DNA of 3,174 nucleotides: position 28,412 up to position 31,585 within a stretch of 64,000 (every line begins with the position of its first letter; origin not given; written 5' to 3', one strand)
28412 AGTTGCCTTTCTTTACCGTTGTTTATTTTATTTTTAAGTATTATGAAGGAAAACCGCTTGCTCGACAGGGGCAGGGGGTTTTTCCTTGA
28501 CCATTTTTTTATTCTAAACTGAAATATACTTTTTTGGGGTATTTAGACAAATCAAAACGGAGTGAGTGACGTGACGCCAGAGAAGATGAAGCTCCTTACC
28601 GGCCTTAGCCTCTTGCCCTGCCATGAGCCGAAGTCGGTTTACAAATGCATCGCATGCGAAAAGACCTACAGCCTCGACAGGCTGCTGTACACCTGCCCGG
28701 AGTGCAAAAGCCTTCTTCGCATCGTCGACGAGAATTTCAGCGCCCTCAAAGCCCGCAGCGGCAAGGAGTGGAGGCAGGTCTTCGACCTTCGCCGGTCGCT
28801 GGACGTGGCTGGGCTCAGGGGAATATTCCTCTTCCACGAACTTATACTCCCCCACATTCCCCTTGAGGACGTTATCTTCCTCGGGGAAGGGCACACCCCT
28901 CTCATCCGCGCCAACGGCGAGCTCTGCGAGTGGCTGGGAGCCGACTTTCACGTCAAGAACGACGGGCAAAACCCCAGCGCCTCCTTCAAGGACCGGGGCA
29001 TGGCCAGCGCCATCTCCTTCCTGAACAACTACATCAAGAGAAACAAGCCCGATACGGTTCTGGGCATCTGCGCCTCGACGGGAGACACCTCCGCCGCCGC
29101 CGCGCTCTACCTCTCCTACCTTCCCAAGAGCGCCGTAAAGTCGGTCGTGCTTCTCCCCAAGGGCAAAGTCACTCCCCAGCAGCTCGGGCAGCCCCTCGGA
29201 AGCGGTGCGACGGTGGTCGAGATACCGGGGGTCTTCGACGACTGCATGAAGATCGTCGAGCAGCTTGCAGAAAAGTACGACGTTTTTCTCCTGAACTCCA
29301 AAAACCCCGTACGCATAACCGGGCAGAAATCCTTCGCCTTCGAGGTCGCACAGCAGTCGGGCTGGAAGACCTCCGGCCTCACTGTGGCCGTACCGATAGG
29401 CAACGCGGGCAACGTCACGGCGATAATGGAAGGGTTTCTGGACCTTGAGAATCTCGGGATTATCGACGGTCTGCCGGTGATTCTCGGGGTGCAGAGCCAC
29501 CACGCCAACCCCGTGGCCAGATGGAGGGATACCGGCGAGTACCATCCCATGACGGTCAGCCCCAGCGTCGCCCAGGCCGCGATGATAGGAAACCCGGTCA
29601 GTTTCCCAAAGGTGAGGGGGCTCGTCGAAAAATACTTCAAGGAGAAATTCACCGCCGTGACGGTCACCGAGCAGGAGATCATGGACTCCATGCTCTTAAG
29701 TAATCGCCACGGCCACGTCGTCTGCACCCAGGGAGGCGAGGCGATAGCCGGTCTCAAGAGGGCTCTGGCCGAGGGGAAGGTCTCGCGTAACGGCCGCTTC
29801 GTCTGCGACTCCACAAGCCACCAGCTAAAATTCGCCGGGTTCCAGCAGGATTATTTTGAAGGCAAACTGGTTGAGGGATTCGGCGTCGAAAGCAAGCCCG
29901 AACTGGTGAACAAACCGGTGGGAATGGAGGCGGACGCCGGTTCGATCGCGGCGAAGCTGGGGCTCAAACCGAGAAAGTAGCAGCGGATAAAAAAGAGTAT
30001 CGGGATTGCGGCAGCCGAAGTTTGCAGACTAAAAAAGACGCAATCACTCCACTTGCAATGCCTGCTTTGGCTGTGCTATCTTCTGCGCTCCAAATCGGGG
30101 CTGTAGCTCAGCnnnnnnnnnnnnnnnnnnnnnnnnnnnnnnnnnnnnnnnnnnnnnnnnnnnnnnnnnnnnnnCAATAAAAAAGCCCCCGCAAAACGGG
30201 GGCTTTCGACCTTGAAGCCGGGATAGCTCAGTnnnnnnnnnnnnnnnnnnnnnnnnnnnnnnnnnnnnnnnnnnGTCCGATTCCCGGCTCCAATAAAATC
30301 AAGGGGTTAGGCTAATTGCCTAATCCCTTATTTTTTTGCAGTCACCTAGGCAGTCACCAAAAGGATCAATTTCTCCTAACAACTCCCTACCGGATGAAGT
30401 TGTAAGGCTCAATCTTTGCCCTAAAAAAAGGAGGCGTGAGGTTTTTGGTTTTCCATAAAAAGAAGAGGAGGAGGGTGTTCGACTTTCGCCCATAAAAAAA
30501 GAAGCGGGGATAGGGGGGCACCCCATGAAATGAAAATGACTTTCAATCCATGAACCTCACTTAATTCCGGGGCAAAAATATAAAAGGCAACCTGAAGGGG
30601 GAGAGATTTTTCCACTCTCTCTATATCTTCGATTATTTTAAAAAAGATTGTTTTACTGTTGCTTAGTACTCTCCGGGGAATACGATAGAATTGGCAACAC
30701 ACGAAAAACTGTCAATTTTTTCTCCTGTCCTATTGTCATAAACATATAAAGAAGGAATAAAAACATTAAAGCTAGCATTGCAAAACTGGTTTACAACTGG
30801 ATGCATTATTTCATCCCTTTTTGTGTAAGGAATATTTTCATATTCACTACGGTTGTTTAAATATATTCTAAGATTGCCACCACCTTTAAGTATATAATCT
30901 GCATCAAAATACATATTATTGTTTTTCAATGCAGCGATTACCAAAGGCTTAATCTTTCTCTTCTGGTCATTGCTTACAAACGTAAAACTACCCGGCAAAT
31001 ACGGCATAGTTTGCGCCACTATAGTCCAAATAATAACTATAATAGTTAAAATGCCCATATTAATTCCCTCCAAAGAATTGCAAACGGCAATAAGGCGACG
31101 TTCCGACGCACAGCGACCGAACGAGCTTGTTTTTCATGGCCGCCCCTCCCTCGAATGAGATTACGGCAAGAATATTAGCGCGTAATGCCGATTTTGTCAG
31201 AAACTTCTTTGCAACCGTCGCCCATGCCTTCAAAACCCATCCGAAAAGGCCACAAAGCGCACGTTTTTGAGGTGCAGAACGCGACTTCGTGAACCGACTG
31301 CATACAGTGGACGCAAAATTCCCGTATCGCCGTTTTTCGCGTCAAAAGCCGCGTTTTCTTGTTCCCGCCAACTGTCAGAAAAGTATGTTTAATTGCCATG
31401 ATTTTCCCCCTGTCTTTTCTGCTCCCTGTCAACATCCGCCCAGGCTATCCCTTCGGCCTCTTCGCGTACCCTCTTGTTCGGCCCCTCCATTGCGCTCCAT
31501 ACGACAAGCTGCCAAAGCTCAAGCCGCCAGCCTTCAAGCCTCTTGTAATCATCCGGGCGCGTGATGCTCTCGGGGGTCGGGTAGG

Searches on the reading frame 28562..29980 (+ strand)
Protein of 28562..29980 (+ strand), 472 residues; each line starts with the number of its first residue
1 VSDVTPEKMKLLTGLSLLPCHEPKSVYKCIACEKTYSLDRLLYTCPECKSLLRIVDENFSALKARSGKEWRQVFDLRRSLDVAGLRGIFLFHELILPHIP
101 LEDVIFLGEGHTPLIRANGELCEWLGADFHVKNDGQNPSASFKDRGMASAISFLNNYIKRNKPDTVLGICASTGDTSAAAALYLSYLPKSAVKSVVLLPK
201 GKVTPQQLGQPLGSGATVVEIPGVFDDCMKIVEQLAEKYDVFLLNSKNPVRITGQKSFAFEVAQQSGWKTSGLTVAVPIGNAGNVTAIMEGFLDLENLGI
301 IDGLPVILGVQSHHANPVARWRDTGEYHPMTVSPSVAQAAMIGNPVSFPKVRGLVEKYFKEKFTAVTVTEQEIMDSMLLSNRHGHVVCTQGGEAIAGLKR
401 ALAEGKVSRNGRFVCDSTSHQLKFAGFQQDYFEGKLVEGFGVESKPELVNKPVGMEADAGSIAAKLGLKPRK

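Call 15: find_related_loci(query=window:28562-29980:+, collection=genome_contigs, flank=10000)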
Query window:28562-29980:+ (472 aa) in genome_contigs; peptide patterns used: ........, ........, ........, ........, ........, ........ (x = any residue, [..] = any of these).
389 stretches matched a pattern; 284 encode a relative of the query (tblastn E <= 1e-3); the best 80 are kept; 80 distinct loci.
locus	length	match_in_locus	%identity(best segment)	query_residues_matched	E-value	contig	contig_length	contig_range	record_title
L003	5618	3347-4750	80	4-471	0e+0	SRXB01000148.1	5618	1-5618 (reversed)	MAG: bacterium isolate D1FMe1.002 contig-D1FMe1_628_length_5618__25677, whole genome shotgun sequence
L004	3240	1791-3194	78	4-471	0e+0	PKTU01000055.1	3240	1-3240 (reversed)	MAG: Deltaproteobacteria bacterium isolate BM525 sc_15230, whole genome shotgun sequence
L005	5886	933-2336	72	4-471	0e+0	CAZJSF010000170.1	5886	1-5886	MAG TPA_asm: uncultured Thermodesulfobacteriota bacterium isolate binchicken_co176_137 genome assembly, contig: NODE_129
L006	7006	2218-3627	72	2-471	0e+0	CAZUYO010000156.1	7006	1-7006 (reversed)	MAG TPA_asm: uncultured Thermodesulfobacteriota bacterium isolate SRP162660_co1_48 genome assembly, contig: NODE_11960_l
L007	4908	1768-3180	71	2-472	0e+0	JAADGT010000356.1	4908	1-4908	MAG: Deltaproteobacteria bacterium isolate M_MetaBat.128 contig-127_30087, whole genome shotgun sequence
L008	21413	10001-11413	70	2-472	0e+0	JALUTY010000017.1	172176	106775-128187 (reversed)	MAG: bacterium isolate 128-326_maxbin2_scaf2bin.054 128-326_scaffold_15_c1, whole genome shotgun sequence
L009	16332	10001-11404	72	4-471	0e+0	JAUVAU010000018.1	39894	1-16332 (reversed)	MAG: Deltaproteobacteria bacterium isolate CSMAG_227 CSMAG_227_k127_10548638_length_39894_cov_14.3694, whole genome shot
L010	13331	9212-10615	71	4-471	0e+0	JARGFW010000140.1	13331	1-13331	MAG: Deferrisomatales bacterium isolate C14-16 NODE_1757_length_13331_cov_8.013860, whole genome shotgun sequence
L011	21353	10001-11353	72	13-463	0e+0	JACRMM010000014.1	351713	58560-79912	MAG: Deltaproteobacteria bacterium isolate NC_groundwater_1907_Pr3_S2p5_68_52 SR2-18-S2p5_coassembly_scaffold_106060, wh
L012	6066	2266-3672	69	4-472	0e+0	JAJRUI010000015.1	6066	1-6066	MAG: Deferrisomatales bacterium isolate Dive96_bin10.171 k141_693590, whole genome shotgun sequence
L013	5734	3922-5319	71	4-469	0e+0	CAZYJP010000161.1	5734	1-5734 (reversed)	MAG TPA_asm: uncultured Thermodesulfobacteriota bacterium isolate SRP217488_co1_45 genome assembly, contig: NODE_15060_l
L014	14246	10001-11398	71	4-469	0e+0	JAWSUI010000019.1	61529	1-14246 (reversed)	MAG: Deferrisomatales bacterium isolate B4G8CH4-07 NODE_118_length_61529_cov_9.299248, whole genome shotgun sequence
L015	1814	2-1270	75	46-468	0e+0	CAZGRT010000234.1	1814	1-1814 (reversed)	MAG TPA_asm: uncultured Thermodesulfobacteriota bacterium isolate binchicken_co254_62 genome assembly, contig: k141_1686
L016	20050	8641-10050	63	2-471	0e+0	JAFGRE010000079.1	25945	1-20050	MAG: Deltaproteobacteria bacterium isolate Zod_Metabat.815 k87_2290672, whole genome shotgun sequence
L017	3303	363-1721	64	17-469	0e+0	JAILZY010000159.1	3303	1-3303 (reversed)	MAG: bacterium isolate HOT.CON.50 NODE_19811_length_3303_cov_19.422505, whole genome shotgun sequence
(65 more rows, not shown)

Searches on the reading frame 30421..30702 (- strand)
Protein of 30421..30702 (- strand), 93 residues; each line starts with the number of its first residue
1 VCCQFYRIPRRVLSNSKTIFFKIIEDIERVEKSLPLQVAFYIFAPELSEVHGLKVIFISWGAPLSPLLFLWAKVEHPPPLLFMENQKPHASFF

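Call 6: search_protein_families(library=pfam, proteins=[window:30421-30702:-], max_evalue=0.1)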
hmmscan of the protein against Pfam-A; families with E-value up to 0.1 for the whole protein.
window:30421-30702:- (93 aa): 0 families

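Call 7: search_protein_families(library=phrogs, proteins=[window:30421-30702:-], max_evalue=0.1)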
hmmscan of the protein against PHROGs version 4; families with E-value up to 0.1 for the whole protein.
window:30421-30702:- (93 aa): 0 families

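Call 8: search_protein_families(library=ncbifam, proteins=[window:30421-30702:-], max_evalue=0.1)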
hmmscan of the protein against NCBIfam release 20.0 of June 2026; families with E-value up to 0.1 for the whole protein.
window:30421-30702:- (93 aa): 0 families

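Call 9: search_protein_families(library=padloc, proteins=[window:30421-30702:-], max_evalue=0.1)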
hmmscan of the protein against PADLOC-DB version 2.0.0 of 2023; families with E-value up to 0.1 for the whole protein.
window:30421-30702:- (93 aa): 0 families

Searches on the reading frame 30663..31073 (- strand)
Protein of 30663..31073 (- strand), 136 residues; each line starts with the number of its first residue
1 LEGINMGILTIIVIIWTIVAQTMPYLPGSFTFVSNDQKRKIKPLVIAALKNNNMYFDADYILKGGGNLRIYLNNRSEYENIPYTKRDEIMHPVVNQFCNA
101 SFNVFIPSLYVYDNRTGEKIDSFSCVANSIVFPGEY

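Call 6: search_protein_families(library=pfam, proteins=[window:30663-31073:-], max_evalue=0.1)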
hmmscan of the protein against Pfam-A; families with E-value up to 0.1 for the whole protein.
window:30663-31073:- (136 aa): 1 family
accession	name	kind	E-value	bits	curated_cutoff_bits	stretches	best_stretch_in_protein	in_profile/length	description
PF18992.5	DUF5725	-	0.014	15.5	26.7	1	29-97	64-138/158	Family of unknown function (DUF5725)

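Call 7: search_protein_families(library=phrogs, proteins=[window:30663-31073:-], max_evalue=0.1)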
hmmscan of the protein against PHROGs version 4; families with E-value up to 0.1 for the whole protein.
window:30663-31073:- (136 aa): 0 families

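Call 8: search_protein_families(library=ncbifam, proteins=[window:30663-31073:-], max_evalue=0.1)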
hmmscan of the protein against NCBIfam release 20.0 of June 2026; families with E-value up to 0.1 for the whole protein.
window:30663-31073:- (136 aa): 1 family
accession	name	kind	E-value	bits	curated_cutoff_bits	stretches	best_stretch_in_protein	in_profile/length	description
NF046073.1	UpsA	equivalog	0.038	14.1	130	1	4-74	4-74/136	pilin subunit UpsA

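Call 9: search_protein_families(library=padloc, proteins=[window:30663-31073:-], max_evalue=0.1)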
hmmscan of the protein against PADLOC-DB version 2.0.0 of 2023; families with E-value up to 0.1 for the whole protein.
window:30663-31073:- (136 aa): 0 families

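Call 79: search_dna_similar(query=window:30663-31073:-, collection=phages, mode=protein, max_evalue=1, max_rows=8)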
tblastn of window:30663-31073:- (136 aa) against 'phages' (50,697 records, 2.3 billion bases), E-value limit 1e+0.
No match.

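Call 91: search_protein_families(library=pfam, proteins=[window:30666-31058:-], max_evalue=10)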
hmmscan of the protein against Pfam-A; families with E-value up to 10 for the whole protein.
seq(131 aa): 1 family
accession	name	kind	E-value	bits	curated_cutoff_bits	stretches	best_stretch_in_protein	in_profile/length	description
PF18992.5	DUF5725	-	0.013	15.6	26.7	1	24-92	64-138/158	Family of unknown function (DUF5725)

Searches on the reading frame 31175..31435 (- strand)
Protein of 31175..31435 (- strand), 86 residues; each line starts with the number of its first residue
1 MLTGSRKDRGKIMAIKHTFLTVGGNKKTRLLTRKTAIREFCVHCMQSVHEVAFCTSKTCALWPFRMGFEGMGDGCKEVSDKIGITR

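Call 6: search_protein_families(library=pfam, proteins=[window:31175-31435:-], max_evalue=0.1)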
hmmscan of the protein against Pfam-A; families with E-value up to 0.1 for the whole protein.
window:31175-31435:- (86 aa): 2 families
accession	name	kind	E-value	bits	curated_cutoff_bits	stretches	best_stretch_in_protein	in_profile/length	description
PF14260.11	zf-C4pol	-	0.013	16.2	28.9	1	26-60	30-65/70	C4-type zinc-finger of DNA polymerase delta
PF23639.1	DUF7146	-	0.071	13.9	27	1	1-40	59-98/105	Domain of unknown function (DUF7146)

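Call 7: search_protein_families(library=phrogs, proteins=[window:31175-31435:-], max_evalue=0.1)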
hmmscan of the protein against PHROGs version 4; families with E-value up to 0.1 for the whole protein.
window:31175-31435:- (86 aa): 0 families

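Call 8: search_protein_families(library=ncbifam, proteins=[window:31175-31435:-], max_evalue=0.1)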
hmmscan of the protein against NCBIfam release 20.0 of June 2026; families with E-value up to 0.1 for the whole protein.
window:31175-31435:- (86 aa): 0 families

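Call 9: search_protein_families(library=padloc, proteins=[window:31175-31435:-], max_evalue=0.1)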
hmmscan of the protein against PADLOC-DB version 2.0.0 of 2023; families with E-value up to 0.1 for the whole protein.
window:31175-31435:- (86 aa): 0 families

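Call 91: search_protein_families(library=pfam, proteins=[window:31178-31399:-], max_evalue=10)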
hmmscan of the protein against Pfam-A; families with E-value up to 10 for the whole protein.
seq(74 aa): 1 family
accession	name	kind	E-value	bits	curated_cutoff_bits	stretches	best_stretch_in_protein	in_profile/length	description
PF14260.11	zf-C4pol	-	0.0092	16.7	28.9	1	14-48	30-65/70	C4-type zinc-finger of DNA polymerase delta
